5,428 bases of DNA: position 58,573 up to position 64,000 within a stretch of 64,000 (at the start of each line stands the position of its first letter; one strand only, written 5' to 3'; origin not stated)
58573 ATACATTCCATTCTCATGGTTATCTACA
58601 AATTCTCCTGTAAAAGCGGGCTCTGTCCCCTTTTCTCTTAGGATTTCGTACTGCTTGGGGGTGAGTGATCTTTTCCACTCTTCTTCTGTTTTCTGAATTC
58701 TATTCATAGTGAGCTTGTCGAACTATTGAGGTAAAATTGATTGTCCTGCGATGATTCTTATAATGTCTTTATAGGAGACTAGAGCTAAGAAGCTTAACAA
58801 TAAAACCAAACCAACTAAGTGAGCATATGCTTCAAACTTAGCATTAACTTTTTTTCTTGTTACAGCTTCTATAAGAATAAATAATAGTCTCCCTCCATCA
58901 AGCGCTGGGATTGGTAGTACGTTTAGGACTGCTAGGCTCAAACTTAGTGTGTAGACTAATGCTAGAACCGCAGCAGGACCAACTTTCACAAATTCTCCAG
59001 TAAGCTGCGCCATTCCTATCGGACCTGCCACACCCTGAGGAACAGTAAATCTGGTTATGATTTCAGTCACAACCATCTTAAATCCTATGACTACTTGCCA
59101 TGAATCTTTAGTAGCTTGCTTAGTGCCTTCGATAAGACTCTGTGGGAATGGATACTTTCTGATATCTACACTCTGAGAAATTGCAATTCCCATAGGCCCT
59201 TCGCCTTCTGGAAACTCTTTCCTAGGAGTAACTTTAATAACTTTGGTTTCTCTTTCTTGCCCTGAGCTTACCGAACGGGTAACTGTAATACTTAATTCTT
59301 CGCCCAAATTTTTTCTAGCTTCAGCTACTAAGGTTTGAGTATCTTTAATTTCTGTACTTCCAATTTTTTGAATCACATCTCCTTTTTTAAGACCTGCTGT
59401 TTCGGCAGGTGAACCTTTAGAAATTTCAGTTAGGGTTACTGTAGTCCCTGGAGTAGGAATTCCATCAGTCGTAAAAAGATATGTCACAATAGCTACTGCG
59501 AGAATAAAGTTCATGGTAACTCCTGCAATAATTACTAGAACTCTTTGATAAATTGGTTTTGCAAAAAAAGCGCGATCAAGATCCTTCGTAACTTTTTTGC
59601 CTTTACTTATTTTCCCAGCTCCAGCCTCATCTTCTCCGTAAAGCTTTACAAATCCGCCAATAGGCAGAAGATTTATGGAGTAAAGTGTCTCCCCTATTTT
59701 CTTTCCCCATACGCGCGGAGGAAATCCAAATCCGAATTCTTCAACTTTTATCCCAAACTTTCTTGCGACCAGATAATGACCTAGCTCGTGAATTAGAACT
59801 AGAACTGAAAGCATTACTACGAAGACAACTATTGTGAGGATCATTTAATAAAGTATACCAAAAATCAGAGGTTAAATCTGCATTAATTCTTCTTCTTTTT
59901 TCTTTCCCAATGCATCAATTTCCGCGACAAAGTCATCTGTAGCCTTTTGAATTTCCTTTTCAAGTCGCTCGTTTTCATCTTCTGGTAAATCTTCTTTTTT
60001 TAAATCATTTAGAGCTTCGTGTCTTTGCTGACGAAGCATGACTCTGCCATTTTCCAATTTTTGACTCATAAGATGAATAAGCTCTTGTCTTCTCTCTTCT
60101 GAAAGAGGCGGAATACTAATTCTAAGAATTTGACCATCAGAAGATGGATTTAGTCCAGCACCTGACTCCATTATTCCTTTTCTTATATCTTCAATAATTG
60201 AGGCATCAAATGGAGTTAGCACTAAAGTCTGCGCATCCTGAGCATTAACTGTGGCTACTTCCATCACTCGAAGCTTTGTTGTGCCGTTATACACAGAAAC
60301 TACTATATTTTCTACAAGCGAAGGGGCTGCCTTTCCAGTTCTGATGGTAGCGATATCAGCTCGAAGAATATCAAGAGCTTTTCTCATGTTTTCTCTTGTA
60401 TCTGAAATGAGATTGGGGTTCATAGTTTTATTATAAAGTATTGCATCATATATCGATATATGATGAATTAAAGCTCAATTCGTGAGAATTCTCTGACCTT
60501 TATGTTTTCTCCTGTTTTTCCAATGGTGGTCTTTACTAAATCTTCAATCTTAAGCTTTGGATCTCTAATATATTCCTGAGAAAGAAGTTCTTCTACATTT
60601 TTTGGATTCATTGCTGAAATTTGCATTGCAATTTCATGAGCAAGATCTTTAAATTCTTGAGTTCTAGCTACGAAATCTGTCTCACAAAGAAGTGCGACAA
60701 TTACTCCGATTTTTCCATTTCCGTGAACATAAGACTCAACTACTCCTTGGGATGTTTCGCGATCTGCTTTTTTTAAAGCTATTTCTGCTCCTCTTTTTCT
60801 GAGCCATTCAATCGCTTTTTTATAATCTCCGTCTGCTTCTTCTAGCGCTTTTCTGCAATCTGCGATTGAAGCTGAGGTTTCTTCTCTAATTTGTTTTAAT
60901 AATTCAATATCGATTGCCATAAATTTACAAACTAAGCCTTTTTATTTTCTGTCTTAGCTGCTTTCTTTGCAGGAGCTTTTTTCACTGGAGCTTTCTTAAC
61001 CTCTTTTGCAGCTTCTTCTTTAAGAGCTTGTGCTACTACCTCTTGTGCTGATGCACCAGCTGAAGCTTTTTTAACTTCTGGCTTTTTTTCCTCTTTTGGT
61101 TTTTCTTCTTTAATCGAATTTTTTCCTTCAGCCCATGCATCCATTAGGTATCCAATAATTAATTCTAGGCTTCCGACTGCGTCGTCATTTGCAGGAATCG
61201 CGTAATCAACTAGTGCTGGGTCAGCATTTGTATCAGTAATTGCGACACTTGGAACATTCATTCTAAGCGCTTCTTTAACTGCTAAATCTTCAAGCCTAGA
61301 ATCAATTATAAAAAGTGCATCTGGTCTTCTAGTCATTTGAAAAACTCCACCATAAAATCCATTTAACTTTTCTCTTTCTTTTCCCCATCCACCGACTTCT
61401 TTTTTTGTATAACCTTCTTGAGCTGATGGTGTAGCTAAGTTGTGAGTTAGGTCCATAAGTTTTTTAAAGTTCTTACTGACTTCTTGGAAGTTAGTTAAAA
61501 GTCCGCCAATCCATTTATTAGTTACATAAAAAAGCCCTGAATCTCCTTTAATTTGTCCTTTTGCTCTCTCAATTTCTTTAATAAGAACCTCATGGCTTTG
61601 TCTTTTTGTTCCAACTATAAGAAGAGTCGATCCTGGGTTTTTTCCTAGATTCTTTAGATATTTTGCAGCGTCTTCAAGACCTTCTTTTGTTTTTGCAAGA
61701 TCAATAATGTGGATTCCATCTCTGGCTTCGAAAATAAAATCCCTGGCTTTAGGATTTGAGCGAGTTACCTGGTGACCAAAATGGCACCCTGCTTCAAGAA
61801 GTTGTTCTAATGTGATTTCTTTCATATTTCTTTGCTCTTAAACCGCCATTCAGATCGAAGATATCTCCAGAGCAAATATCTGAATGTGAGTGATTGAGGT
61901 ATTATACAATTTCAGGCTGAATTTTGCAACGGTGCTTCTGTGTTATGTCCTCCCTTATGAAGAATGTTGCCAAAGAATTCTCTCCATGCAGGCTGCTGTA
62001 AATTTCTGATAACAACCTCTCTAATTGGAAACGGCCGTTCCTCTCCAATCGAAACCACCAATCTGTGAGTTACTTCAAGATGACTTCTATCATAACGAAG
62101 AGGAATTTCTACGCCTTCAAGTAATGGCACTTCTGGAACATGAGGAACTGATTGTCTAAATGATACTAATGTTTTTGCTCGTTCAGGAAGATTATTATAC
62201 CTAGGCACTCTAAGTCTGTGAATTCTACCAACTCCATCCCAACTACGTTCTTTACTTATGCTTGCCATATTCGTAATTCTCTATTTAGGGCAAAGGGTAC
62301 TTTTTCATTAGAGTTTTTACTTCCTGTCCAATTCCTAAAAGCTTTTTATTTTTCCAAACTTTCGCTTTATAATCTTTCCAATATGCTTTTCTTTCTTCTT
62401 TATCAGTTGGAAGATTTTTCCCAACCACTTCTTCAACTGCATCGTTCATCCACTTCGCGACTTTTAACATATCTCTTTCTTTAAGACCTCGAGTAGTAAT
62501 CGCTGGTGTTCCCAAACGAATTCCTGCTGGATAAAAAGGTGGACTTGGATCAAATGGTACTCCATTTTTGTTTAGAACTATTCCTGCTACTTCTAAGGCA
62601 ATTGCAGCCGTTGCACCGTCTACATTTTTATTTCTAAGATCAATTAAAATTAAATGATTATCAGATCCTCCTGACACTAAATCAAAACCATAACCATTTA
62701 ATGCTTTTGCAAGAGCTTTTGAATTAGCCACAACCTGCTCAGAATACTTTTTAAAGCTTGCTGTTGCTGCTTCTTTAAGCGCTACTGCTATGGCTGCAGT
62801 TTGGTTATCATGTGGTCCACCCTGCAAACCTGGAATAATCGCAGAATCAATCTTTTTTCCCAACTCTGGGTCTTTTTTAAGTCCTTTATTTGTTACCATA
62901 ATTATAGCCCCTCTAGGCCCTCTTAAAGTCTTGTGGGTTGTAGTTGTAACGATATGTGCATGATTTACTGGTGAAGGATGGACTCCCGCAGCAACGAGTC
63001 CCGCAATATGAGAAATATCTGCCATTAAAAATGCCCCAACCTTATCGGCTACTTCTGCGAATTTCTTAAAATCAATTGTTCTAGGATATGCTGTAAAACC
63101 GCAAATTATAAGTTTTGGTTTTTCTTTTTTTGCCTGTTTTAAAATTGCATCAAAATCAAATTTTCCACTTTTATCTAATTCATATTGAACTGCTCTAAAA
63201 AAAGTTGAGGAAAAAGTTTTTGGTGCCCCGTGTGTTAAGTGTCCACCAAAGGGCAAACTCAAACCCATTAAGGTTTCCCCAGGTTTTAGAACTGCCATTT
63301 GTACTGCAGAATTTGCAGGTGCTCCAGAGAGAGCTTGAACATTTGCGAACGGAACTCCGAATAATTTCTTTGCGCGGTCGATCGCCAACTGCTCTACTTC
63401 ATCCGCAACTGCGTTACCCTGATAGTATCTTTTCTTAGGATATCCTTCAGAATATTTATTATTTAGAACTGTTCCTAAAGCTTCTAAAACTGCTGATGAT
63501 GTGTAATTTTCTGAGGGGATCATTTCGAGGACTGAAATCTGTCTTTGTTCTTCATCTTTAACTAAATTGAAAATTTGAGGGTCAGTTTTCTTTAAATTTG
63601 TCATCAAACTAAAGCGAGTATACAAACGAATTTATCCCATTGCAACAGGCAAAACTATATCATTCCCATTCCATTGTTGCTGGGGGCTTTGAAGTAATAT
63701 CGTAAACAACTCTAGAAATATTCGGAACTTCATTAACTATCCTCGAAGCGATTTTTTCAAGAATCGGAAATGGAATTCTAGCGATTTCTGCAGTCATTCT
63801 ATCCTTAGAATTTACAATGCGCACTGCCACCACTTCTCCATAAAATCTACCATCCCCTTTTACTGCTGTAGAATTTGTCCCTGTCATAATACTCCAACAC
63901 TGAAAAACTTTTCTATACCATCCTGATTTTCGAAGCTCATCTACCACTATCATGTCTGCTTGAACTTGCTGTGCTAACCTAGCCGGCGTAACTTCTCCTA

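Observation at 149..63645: Promoters at a fixed 6-8 nt from the ATG: many leaderless transcription units beside SD-led genes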

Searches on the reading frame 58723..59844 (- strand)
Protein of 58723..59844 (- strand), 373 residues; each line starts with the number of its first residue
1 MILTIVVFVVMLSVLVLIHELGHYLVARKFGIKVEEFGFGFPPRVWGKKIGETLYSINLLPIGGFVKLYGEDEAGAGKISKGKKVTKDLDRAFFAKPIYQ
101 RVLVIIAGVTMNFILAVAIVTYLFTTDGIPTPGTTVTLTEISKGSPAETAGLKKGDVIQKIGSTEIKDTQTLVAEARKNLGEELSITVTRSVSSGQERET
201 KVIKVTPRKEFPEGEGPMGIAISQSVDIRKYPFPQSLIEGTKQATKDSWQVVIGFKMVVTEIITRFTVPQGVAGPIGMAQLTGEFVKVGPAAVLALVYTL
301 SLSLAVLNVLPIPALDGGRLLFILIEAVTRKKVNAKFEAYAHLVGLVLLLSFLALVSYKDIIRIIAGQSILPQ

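Call 48: search_protein_families(library=pfam, max_evalue=0.00001, proteins=[window:58723-59844:-])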
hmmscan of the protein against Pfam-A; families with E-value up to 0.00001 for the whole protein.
window:58723-59844:- (373 aa): 4 families
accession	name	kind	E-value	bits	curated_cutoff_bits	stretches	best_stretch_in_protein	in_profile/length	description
PF02163.28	Peptidase_M50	-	1.5e-58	198.1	27.2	1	8-351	2-220/221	Peptidase family M50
PF17820.7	PDZ_6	-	1.4e-08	34.8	27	1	139-190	3-54/54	PDZ domain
PF13180.12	PDZ_2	-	3.7e-08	34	27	1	135-194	13-70/80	PDZ domain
PF00595.29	PDZ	-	5.7e-07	30.3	23.2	1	134-188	25-80/81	PDZ domain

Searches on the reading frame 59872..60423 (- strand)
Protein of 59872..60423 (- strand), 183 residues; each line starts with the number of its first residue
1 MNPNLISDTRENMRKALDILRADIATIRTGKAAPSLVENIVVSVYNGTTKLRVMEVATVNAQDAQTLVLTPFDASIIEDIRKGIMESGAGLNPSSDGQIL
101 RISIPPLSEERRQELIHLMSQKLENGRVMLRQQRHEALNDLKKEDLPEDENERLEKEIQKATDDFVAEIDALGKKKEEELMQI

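Call 48: search_protein_families(library=pfam, max_evalue=0.00001, proteins=[window:59872-60423:-])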
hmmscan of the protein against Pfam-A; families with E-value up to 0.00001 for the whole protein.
window:59872-60423:- (183 aa): 1 family
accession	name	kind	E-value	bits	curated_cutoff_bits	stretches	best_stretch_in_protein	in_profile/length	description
PF01765.24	RRF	-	2e-49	168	29.7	1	21-181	2-164/164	Ribosome recycling factor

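Call 68: find_encoding_contigs(protein=window:59872-60423:-, flank=3000, max_places=10)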
Protein window:59872-60423:- (183 aa): 6 contigs read that carry it; 6 places shown.
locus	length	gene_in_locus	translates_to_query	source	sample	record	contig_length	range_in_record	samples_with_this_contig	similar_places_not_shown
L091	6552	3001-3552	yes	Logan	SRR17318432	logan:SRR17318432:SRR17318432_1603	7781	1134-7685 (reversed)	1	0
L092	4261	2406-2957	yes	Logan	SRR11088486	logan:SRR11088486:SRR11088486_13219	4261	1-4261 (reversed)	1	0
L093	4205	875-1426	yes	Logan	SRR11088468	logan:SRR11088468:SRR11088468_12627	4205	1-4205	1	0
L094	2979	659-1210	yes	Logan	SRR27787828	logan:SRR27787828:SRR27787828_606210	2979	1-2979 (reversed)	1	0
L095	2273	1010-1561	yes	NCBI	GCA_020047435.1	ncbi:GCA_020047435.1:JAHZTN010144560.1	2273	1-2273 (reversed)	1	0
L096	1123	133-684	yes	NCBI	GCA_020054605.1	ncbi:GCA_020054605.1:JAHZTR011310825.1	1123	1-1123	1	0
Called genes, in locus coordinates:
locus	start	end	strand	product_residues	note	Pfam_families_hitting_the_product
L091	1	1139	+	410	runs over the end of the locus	?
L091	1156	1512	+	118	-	-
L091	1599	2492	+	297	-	PF00318:Ribosomal_S2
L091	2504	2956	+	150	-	PF25025:EF-Ts_N (weak), PF00889:EF_TS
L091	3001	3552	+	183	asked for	PF01765:RRF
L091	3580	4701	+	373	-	PF02163:Peptidase_M50, PF00595:PDZ (weak), PF13180:PDZ_2, PF17820:PDZ_6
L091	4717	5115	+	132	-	PF01641:SelR, PF03226:Yippee-Mis18 (faint)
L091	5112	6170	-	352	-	PF01522:Polysacc_deac_1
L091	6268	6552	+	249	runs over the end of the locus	PF01182:Glucosamine_iso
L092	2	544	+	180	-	?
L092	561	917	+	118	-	-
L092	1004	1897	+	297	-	PF00318:Ribosomal_S2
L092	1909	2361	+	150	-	PF25025:EF-Ts_N (weak), PF00889:EF_TS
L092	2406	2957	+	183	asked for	PF01765:RRF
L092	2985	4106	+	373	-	PF02163:Peptidase_M50, PF00595:PDZ (weak), PF13180:PDZ_2, PF17820:PDZ_6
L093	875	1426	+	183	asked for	PF01765:RRF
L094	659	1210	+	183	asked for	PF01765:RRF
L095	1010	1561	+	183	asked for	PF01765:RRF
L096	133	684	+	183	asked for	PF01765:RRF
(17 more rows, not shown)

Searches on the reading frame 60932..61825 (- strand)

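Call 48: search_protein_families(library=pfam, max_evalue=0.00001, proteins=[window:60932-61825:-])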
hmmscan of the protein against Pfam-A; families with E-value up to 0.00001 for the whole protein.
window:60932-61825:- (297 aa): 1 family
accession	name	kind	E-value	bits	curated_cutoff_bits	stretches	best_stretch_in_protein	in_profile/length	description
PF00318.25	Ribosomal_S2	-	4.7e-67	225.8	26.1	1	9-234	1-216/216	Ribosomal protein S2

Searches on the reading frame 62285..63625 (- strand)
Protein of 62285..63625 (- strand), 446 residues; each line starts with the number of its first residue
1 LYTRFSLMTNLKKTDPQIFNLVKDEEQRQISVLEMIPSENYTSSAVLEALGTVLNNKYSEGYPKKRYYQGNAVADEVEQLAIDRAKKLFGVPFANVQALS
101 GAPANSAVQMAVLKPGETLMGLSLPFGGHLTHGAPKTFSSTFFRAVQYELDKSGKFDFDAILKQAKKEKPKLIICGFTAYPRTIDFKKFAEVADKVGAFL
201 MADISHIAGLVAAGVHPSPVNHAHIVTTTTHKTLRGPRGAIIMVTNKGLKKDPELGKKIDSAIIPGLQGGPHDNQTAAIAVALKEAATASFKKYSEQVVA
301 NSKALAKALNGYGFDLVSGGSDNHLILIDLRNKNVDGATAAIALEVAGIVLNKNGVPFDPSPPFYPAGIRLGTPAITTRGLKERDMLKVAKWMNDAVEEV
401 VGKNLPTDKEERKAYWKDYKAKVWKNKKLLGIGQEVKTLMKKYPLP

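Call 7: search_protein_families(library=ncbifam, proteins=[window:62285-63625:-])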
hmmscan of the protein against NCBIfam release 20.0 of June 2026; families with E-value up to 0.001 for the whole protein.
window:62285-63625:- (446 aa): 4 families
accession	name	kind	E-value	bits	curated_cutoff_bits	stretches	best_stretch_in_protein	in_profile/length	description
NF000586.1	PRK00011.1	subfamily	2e-162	540.6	335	1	15-402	1-383/404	serine hydroxymethyltransferase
NF010094.0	PRK13580.1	equivalog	9.4e-117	390.6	735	2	118-445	170-486/496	glycine hydroxymethyltransferase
TIGR04506.1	F_threo_transal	equivalog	3.5e-33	115.2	650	1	18-396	6-380/609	fluorothreonine transaldolase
TIGR01977.1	am_tr_V_EF2568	hypoth_equivalog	0.0002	20.5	377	1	151-247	120-214/376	cysteine desulfurase family protein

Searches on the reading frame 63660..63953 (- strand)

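Call 48: search_protein_families(library=pfam, max_evalue=0.00001, proteins=[window:63660-63953:-])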
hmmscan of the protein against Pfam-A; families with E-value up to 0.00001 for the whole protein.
window:63660-63953:- (97 aa): 1 family
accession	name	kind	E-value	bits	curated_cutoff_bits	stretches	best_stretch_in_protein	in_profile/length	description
PF00958.27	GMP_synt_C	-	8.4e-37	125.6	27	1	5-96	1-92/92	GMP synthase C terminal domain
